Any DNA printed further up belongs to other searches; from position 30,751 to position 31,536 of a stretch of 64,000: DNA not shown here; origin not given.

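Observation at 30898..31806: NusB fused in-frame to a NUDIX hydrolase domain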

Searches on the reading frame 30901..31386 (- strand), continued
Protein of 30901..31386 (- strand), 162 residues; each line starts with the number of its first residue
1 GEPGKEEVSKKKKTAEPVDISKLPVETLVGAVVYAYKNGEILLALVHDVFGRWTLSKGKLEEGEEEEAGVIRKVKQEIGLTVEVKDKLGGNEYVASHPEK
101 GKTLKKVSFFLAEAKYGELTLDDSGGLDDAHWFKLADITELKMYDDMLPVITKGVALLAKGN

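Call 35: search_solved_structures(query=A2, max_evalue=0.00001, show_alignments=5)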
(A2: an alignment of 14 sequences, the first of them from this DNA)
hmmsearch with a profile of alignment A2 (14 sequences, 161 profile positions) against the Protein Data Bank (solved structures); distinct sequences matched with E-value up to 0.00001: 10.
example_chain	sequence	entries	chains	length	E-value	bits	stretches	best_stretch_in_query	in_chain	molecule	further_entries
3i7u_A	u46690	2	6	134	1.1e-08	38.2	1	50-157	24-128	AP4A hydrolase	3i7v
1kt9_A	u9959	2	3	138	1.2e-07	34.9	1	27-153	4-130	Diadenosine Tetraphosphate Hydrolase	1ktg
1vc8_A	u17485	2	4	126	2.1e-06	30.8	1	29-154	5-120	Ndx1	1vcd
4kg4_A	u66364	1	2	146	3.3e-06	30.2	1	50-144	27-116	mRNA-decapping enzyme subunit 2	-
2jvb_A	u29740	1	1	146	3.4e-06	30.2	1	50-144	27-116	mRNA-decapping enzyme subunit 2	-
4k6e_A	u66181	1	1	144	3.4e-06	30.2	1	50-144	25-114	mRNA-decapping enzyme subunit 2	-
3u53_A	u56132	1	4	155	5.4e-06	29.5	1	46-149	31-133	Bis(5'-nucleosyl)-tetraphosphatase [asymmetrical]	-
1vc9_A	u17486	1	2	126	5.6e-06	29.5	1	29-154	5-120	Ndx1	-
9cxx_A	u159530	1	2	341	7.4e-06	29.1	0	29-118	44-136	8-oxo-(d)GTP phosphatase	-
4kg3_A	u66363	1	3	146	8.7e-06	28.8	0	50-144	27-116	mRNA-decapping enzyme subunit 2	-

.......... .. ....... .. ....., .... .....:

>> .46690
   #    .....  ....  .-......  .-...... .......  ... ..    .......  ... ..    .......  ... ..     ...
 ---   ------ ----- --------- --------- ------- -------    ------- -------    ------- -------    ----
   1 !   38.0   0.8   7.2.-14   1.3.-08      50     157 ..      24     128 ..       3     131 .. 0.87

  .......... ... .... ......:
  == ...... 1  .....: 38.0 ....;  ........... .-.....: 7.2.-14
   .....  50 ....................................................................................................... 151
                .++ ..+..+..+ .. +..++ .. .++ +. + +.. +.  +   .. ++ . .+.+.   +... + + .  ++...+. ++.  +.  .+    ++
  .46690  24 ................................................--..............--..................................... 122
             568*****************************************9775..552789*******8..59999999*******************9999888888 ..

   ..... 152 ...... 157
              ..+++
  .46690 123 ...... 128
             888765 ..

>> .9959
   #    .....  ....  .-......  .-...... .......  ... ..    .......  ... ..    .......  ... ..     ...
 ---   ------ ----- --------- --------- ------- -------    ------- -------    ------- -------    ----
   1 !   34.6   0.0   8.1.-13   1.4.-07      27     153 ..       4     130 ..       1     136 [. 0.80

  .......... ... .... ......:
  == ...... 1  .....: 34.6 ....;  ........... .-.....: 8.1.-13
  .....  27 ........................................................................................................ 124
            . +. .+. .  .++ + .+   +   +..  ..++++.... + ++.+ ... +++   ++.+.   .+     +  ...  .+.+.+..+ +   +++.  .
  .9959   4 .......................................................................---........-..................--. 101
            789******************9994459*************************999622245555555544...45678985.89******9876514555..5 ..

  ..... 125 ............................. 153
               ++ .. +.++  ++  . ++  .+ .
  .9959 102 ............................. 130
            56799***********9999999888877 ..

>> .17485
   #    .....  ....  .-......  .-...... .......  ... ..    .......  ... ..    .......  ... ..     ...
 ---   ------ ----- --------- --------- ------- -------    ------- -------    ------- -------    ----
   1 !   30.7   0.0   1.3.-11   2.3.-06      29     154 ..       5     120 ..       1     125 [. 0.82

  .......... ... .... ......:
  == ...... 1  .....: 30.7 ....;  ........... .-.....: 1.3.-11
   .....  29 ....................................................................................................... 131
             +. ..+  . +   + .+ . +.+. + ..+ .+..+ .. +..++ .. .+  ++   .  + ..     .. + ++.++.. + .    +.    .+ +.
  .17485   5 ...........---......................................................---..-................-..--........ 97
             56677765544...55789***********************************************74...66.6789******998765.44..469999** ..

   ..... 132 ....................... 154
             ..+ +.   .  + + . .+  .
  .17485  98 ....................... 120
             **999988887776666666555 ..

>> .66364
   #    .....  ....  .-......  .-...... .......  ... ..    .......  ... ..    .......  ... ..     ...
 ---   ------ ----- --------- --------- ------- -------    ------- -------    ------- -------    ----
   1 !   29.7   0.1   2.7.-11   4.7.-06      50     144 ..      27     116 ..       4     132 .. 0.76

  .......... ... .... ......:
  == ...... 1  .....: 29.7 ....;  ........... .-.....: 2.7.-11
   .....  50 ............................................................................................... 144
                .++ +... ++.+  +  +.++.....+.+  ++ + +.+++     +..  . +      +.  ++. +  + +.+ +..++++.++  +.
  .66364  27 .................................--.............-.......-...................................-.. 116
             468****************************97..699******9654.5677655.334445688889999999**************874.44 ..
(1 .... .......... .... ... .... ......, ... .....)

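Call 38: list_cluster_members(proteins=[P0125, P0131, P0144, P0146, P0159, P0165, P0185, P0220, P0227, P0231])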
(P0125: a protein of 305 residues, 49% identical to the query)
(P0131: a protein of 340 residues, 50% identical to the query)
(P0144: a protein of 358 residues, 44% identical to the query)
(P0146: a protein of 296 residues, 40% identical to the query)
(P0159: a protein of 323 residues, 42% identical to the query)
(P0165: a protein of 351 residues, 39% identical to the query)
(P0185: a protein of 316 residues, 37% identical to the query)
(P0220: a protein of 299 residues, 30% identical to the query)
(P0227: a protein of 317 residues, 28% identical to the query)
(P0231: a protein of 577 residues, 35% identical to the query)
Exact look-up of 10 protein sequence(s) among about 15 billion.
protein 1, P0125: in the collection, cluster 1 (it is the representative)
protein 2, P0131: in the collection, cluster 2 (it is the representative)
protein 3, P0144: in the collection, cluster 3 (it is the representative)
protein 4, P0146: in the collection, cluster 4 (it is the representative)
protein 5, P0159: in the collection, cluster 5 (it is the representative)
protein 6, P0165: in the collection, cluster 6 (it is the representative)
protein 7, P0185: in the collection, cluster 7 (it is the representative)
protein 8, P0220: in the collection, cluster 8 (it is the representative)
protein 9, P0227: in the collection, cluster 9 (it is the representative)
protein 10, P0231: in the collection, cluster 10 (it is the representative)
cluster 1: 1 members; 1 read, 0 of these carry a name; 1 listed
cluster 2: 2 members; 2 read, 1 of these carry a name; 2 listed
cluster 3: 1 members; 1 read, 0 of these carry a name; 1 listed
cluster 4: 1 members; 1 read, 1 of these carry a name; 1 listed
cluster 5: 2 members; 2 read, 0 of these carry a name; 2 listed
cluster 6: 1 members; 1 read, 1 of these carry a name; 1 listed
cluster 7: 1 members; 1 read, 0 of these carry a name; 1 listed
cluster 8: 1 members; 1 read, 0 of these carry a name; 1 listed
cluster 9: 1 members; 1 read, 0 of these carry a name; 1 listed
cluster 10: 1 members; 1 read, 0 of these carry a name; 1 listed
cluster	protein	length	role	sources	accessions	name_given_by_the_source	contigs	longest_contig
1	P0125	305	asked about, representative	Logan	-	-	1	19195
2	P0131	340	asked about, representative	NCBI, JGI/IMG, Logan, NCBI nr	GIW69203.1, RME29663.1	transcription antitermination factor NusB [Candidatus Parcubacteria bacterium] | MAG: transcription antitermination factor NusB [Candidatus Parcubacteria bacterium]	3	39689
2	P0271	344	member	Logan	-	-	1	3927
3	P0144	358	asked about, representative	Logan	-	-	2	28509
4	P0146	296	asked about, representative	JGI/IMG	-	N utilization substance protein B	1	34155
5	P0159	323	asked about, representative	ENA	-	-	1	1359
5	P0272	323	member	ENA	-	-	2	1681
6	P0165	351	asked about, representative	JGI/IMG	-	transcription antitermination protein NusB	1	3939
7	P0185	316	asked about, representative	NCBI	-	-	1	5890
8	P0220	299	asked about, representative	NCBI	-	-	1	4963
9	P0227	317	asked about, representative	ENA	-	-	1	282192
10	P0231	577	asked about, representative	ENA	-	-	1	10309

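Call 39: find_encoding_contigs(protein=P0227, flank=5000, max_places=2)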
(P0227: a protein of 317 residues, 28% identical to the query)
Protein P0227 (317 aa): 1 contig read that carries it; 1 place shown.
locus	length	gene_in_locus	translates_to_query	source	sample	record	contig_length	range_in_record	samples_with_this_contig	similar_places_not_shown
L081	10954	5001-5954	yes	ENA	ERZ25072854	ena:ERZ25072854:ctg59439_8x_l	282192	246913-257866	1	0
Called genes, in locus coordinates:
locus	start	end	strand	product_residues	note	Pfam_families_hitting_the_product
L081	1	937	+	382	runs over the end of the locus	PF04519:Bactofilin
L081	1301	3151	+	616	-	PF01411:tRNA-synt_2c, PF07973:tRNA_SAD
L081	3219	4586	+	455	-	PF21110:GlxA (faint)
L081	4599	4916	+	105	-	PF01783:Ribosomal_L32p (faint)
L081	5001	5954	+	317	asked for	PF01029:NusB, PF00293:NUDIX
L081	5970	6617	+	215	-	PF22935:RM44_endonuclase, PF14622:Ribonucleas_3_3, PF00636:Ribonuclease_3, PF00035:dsrm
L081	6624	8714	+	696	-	PF00005:ABC_tran (faint), PF02463:SMC_N, PF13175:AAA_15, PF13476:AAA_23, PF13304:AAA_21 (weak)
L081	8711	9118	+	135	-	PF00856:SET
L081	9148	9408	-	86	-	PF01035:DNA_binding_1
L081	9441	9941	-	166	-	PF04073:tRNA_edit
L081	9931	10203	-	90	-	PF01016:Ribosomal_L27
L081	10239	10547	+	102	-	-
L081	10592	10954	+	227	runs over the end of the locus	PF18306:LDcluster4, PF03641:Lysine_decarbox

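Call 40: find_encoding_contigs(protein=P0141, flank=5000, max_places=3)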
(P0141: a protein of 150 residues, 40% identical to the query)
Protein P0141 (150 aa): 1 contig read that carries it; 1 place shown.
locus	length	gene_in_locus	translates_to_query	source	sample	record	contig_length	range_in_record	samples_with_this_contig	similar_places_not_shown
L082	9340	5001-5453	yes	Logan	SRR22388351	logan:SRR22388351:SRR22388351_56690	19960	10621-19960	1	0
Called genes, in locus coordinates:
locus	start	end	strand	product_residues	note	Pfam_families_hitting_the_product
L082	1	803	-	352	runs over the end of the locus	-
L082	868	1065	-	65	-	-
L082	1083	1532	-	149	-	-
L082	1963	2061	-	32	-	-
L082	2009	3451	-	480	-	PF00589:Phage_integrase (weak)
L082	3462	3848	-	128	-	-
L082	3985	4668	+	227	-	-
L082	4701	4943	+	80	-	-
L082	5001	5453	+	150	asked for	PF00293:NUDIX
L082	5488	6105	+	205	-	-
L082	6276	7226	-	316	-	PF00145:DNA_methylase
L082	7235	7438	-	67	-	-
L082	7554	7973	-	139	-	PF04492:Phage_rep_O (faint)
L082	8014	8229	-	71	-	-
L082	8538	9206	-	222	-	-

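Call 41: find_encoding_contigs(protein=P0128, flank=4000, max_places=3)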
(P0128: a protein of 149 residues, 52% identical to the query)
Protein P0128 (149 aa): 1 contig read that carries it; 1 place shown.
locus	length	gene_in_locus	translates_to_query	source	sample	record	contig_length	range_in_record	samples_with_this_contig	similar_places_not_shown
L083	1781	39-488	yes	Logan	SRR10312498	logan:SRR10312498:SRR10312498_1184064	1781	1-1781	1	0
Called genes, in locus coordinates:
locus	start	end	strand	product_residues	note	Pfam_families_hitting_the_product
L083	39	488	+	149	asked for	PF00293:NUDIX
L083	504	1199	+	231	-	PF22935:RM44_endonuclase, PF14622:Ribonucleas_3_3, PF00636:Ribonuclease_3, PF00035:dsrm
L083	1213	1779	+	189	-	?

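Call 42: find_encoding_contigs(protein=P0143, flank=4000, max_places=3)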
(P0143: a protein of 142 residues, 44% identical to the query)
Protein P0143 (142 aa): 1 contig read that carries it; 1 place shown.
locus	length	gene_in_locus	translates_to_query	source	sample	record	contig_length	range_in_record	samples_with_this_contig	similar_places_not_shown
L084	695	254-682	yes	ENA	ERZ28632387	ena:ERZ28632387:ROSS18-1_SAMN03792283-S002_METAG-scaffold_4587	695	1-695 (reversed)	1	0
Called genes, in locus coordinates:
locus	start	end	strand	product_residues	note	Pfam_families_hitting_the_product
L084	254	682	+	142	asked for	PF00293:NUDIX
